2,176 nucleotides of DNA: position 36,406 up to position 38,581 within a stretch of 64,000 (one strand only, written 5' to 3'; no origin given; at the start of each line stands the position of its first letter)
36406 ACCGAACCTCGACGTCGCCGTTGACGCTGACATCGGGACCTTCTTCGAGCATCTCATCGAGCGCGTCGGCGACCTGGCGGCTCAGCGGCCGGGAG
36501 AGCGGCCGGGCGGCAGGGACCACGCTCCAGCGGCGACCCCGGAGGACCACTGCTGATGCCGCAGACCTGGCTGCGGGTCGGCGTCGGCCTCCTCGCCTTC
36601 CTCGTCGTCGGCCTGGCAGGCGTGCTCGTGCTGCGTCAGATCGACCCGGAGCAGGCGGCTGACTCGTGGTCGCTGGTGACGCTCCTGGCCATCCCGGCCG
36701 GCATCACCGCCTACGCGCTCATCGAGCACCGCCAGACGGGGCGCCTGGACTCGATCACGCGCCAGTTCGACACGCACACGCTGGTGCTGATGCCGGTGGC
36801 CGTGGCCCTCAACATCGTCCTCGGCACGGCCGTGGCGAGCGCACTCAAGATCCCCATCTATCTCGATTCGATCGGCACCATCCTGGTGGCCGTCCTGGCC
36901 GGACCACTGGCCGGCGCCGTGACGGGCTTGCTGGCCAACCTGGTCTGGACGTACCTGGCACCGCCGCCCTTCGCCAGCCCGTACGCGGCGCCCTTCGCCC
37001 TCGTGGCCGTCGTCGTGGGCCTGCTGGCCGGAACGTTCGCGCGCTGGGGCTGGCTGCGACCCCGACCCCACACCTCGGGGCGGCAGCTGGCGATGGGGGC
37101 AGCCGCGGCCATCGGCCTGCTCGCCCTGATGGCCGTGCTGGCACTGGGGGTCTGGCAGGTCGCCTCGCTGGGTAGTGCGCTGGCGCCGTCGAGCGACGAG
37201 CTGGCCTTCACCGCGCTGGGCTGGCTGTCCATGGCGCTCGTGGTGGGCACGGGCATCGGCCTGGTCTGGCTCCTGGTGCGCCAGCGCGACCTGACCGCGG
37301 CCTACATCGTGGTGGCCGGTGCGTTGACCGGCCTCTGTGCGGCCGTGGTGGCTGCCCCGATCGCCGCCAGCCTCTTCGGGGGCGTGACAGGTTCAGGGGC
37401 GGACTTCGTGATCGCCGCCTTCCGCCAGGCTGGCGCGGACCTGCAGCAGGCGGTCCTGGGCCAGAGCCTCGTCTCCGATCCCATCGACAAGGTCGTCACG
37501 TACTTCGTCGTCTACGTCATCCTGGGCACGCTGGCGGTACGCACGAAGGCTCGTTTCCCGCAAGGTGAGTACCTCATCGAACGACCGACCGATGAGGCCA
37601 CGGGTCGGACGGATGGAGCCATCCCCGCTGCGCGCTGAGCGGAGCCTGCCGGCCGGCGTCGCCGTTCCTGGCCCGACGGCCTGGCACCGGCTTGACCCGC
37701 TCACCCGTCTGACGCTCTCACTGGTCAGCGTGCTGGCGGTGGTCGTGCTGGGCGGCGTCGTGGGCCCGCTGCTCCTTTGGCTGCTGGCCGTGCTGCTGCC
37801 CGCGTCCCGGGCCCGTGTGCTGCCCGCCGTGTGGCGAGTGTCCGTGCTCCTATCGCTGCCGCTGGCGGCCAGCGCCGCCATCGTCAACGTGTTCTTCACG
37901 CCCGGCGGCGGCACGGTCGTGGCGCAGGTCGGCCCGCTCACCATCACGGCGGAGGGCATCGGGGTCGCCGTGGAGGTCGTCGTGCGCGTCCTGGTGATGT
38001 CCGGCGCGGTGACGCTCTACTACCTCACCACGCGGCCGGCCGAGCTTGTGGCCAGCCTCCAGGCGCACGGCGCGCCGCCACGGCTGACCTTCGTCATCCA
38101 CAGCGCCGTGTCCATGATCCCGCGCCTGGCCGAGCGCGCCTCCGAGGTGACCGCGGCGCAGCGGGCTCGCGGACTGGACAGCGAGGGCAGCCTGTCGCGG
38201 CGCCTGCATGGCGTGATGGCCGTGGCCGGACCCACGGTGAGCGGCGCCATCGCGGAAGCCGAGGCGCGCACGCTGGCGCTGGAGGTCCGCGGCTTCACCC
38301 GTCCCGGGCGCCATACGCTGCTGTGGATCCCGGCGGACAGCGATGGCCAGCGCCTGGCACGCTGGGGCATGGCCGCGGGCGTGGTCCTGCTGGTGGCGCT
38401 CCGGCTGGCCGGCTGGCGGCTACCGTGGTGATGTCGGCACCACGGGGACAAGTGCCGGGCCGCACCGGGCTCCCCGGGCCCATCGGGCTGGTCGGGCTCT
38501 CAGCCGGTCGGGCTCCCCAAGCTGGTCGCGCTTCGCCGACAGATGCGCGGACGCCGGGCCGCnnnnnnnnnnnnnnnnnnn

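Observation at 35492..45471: Nucleoside/pyrimidine salvage island combining an ECF-type transporter (360-aa S component, one Walker-A-dead ATPase) with a BMP-type ABC importer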

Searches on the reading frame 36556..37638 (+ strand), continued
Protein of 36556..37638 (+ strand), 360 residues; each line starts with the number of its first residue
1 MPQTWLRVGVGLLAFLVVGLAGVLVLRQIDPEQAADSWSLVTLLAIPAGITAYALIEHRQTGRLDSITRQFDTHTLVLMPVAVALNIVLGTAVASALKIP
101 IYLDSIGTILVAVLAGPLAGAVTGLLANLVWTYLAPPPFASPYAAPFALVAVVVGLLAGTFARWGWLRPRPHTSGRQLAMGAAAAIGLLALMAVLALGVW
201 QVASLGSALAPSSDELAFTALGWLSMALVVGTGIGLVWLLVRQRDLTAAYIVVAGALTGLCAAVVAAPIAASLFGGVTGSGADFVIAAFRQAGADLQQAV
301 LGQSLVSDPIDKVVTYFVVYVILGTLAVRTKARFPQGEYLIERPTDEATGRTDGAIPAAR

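Call 75: find_encoding_contigs(protein=P0299, flank=7000, max_places=2)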
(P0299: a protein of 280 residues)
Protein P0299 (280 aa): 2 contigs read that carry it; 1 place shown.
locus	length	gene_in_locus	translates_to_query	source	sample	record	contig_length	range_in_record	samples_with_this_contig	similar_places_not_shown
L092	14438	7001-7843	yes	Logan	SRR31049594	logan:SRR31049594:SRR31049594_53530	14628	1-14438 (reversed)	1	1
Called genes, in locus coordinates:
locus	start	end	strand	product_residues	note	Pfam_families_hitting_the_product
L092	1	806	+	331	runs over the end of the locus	?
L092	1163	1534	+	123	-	PF02021:UPF0102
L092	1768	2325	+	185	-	PF00132:Hexapep (weak), PF25084:LbH_EIF2B (weak), PF25087:GMPPB_C (weak), PF14602:Hexapep_2 (faint), PF00132:Hexapep (weak)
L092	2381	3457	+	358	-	PF01041:DegT_DnrJ_EryC1, PF01212:Beta_elim_lyase, PF01053:Cys_Met_Meta_PP (faint)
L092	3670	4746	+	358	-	PF00374:NiFeSe_Hases (weak), PF00346:Complex1_49kDa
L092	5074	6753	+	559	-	PF00361:Proton_antipo_M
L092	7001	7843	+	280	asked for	-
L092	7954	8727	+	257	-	PF02361:CbiQ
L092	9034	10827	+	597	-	PF00005:ABC_tran, PF02463:SMC_N (faint), PF13191:AAA_16 (faint), PF13401:AAA_22 (faint), PF13555:AAA_29 (faint), PF13304:AAA_21, PF00005:ABC_tran, PF13304:AAA_21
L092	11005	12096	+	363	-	PF13432:TPR_16, PF12895:ANAPC3 (weak), PF00515:TPR_1, PF07719:TPR_2 (weak), PF13424:TPR_12 (weak), PF13428:TPR_14 (weak), PF13414:TPR_11, PF13432:TPR_16 (weak), +8 more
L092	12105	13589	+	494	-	PF00875:DNA_photolyase, PF03441:FAD_binding_7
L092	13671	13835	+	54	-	-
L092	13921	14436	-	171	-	?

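Call 81: find_encoding_contigs(protein=P0423, flank=7000, max_places=2)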
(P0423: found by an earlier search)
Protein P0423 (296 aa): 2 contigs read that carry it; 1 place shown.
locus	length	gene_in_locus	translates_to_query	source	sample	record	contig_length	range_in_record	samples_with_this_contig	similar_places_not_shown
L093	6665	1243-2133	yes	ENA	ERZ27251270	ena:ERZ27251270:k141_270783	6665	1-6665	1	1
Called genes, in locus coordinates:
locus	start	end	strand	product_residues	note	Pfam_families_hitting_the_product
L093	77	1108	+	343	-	PF01156:IU_nuc_hydro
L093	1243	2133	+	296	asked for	PF12822:ECF_trnsprt (weak)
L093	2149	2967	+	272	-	PF02361:CbiQ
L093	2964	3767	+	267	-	PF00005:ABC_tran, PF13304:AAA_21 (faint)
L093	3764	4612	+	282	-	PF00005:ABC_tran, PF02463:SMC_N (weak), PF13304:AAA_21 (faint)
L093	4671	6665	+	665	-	PF01757:Acyl_transf_3, PF19040:SGNH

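Call 82: find_encoding_contigs(protein=P0321, flank=7000, max_places=2)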
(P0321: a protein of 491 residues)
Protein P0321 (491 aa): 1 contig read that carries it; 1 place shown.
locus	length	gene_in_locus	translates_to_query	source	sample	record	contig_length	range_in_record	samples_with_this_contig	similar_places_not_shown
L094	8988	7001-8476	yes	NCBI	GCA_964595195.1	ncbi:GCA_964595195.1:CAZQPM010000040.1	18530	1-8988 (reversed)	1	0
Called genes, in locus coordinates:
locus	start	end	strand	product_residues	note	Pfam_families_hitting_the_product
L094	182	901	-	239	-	-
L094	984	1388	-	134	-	PF07963:N_methyl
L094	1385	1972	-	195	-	-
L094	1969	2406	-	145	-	-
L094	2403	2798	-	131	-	PF00072:Response_reg (weak)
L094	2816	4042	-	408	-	PF28597:T2SSF_N, PF00482:T2SSF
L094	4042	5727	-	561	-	PF05157:MshEN, PF00437:T2SSE, PF13191:AAA_16 (weak)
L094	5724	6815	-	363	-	PF11104:PilM_2, PF14450:FtsA (weak)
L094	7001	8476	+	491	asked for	PF02361:CbiQ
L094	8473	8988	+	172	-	?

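Call 83: find_encoding_contigs(protein=P0383, flank=7000, max_places=2)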
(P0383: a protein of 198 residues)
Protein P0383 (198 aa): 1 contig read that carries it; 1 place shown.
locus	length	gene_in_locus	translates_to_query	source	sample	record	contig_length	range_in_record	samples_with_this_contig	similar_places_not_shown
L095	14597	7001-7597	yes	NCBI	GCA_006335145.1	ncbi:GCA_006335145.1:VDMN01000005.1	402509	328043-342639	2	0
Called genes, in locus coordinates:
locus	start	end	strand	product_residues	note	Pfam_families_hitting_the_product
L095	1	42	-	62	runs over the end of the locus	-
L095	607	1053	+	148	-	PF02082:Rrf2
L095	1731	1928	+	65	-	-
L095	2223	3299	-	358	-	PF00528:BPD_transp_1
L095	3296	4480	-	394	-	PF00528:BPD_transp_1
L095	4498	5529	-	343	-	PF00497:SBP_bac_3, PF09084:NMT1 (weak)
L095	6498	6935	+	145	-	PF03479:PCC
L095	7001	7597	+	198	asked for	PF12822:ECF_trnsprt (weak)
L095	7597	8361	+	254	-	PF02361:CbiQ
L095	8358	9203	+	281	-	PF00005:ABC_tran, PF13304:AAA_21 (weak)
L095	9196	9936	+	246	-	PF00005:ABC_tran, PF02463:SMC_N (weak), PF13304:AAA_21 (faint), PF13401:AAA_22 (weak)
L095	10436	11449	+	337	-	PF04069:OpuAC, PF12974:Phosphonate-bd, PF13379:NMT1_2, PF09084:NMT1, PF16868:NMT1_3 (faint)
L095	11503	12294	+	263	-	PF00005:ABC_tran, PF13304:AAA_21 (faint)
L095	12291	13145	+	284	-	PF00528:BPD_transp_1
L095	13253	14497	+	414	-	PF01053:Cys_Met_Meta_PP, PF00155:Aminotran_1_2, PF00266:Aminotran_5 (weak)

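Call 91: find_related_loci(query=A4, collection=metagenome_contigs, flank=5000)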
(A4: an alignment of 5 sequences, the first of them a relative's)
Query A4 (258 aa) in metagenome_contigs; peptide patterns used: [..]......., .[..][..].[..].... (x = any residue, [..] = any of these).
310 stretches matched a pattern; 141 encode a relative of the query (tblastn E <= 1e-3); the best 80 are kept; 80 distinct loci.
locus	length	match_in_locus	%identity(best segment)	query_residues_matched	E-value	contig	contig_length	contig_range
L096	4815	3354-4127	94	1-258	5e-148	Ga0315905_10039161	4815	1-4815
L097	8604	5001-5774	81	1-258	5e-131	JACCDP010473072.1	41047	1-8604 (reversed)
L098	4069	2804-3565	76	1-254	2e-124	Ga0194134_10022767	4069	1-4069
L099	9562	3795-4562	74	1-256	2e-122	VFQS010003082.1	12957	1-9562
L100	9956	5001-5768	74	1-256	2e-122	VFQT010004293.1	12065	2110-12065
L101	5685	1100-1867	74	1-256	6e-120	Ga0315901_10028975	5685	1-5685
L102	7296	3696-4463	74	1-256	8e-120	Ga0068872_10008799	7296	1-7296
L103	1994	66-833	73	1-256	3e-123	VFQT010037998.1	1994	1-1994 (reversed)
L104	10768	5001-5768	72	1-256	1e-114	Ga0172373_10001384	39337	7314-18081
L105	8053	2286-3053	72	1-256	1e-114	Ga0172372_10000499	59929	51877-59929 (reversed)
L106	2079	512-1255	61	1-249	3e-92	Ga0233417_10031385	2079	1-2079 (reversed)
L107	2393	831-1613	58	3-257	2e-90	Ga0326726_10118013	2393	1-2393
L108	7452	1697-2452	59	12-256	3e-87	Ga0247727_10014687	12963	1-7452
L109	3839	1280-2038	59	1-248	2e-85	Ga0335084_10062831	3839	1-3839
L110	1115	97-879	55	1-248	4e-91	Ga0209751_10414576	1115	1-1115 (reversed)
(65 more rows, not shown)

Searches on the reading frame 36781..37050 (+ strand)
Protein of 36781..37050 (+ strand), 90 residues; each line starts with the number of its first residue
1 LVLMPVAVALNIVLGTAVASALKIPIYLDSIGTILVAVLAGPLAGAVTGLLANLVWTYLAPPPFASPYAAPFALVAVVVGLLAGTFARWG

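Call 12: search_protein_families(library=ncbifam, proteins=[window:36781-37050:+], max_evalue=1)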
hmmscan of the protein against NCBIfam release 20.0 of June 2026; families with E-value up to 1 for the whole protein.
window:36781-37050:+ (90 aa): 6 families
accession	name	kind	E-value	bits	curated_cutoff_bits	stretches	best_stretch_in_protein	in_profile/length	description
NF045596.1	ECF_S_CD3073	equivalog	1.1e-19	70.7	180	1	1-88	1-84/174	CD3073 family putative ECF transporter S component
TIGR04518.1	ECF_S_folT_fam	subfamily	3.3e-06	27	60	1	1-87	7-91/163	folate family ECF transporter S component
NF049924.1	PTSGlctlSorbSrlE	equivalog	0.0019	17.3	400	1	19-85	196-258/330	PTS glucitol/sorbitol transporter subunit IIB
NF007178.0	PRK09609.1-3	equivalog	0.29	10.5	483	1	7-86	19-96/311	hypothetical protein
NF007179.0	PRK09609.1-4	equivalog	0.43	10.2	630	1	34-86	71-123/335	hypothetical protein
TIGR00825.1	EIIBC-GUT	subfamily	0.75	8.8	458.7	1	17-84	194-257/331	glucitol/sorbitol-specific PTS transporter subunit IIBC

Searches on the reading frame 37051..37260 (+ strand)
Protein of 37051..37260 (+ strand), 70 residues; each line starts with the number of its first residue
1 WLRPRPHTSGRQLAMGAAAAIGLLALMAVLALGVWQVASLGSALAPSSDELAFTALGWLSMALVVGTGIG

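Call 12: search_protein_families(library=ncbifam, proteins=[window:37051-37260:+], max_evalue=1)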
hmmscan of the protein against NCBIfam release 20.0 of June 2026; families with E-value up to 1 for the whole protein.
window:37051-37260:+ (70 aa): 2 families
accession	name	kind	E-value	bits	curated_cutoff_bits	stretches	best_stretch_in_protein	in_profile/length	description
NF040998.1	MamZ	equivalog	0.22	9.9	650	1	11-65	263-319/633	magnetosome biogenesis transporter MamZ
NF038083.1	CU044_5270_fam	subfamily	0.93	9.2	100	1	3-50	22-67/284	CU044_5270 family protein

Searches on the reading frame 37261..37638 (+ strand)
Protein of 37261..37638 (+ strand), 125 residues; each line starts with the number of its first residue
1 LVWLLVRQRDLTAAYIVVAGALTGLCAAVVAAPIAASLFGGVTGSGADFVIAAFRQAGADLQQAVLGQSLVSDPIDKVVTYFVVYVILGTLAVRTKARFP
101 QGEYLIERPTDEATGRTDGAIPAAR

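Call 12: search_protein_families(library=ncbifam, proteins=[window:37261-37638:+], max_evalue=1)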
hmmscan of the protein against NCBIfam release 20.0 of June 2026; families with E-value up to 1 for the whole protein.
window:37261-37638:+ (125 aa): 2 families
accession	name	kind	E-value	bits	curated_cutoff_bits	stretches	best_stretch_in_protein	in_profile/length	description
NF045596.1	ECF_S_CD3073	equivalog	9.7e-15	54.7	180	1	3-94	80-171/174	CD3073 family putative ECF transporter S component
TIGR00495.1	crvDNA_42K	hypoth_equivalog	0.043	12.5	430.05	1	27-112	119-207/383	ErbB3-binding protein EBP1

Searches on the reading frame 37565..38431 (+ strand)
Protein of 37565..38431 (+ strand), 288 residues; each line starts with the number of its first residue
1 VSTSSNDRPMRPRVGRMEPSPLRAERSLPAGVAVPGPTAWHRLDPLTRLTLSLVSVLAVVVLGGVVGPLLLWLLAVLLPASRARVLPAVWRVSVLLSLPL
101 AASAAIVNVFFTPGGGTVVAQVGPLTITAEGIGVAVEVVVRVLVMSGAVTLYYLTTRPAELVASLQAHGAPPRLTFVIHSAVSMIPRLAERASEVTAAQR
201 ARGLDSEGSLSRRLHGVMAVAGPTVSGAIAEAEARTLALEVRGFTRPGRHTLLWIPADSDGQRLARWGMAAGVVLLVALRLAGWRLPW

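Call 3: search_protein_families(library=pfam, proteins=[window:37565-38431:+], max_evalue=0.01)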
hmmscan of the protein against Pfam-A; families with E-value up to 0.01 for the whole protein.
window:37565-38431:+ (288 aa): 1 family
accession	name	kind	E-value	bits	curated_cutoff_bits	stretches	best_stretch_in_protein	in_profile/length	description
PF02361.21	CbiQ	-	8.4e-28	97.9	25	1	40-246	5-210/216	Cobalt transport protein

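Call 4: search_protein_families(library=ncbifam, proteins=[window:37565-38431:+], max_evalue=0.01)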
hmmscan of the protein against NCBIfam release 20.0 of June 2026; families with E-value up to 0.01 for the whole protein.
window:37565-38431:+ (288 aa): 1 family
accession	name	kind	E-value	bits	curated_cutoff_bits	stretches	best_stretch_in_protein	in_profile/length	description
TIGR02454.1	ECF_T_CbiQ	equivalog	7.4e-21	74.9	111.8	1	43-242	1-200/200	cobalt ECF transporter T component CbiQ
